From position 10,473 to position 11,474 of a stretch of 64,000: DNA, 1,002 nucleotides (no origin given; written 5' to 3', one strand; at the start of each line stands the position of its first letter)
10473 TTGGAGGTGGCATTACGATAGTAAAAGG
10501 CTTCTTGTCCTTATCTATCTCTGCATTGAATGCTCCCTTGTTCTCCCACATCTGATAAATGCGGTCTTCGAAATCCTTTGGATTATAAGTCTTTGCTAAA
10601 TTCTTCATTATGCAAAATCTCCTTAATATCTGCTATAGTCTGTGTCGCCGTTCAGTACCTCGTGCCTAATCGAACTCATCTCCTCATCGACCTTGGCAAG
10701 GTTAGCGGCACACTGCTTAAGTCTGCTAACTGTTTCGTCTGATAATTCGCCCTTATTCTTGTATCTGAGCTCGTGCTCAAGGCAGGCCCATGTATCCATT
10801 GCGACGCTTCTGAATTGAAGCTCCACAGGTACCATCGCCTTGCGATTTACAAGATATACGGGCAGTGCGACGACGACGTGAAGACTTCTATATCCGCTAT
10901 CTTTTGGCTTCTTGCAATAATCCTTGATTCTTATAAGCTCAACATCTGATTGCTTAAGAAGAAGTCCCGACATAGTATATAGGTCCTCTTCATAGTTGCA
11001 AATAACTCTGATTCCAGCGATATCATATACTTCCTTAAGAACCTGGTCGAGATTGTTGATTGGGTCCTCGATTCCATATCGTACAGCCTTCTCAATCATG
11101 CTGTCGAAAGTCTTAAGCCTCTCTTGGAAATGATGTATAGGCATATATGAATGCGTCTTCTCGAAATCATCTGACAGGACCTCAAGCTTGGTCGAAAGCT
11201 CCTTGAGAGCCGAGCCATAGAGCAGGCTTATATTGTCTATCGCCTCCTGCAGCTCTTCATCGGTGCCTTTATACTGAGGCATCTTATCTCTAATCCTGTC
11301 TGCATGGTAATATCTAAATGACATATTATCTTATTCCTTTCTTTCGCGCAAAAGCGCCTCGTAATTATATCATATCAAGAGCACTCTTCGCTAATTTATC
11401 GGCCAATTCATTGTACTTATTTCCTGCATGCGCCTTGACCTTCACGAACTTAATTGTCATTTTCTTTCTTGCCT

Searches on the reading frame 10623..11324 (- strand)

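Call 8: search_protein_families(library=pfam, proteins=[window:10623-11324:-])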
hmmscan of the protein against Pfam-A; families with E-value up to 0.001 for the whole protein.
window:10623-11324:- (233 aa): 1 family
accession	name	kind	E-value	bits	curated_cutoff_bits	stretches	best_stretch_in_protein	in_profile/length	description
PF04607.23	RelA_SpoT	-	2.3e-29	102.4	27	1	68-192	1-112/113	Region found in RelA / SpoT proteins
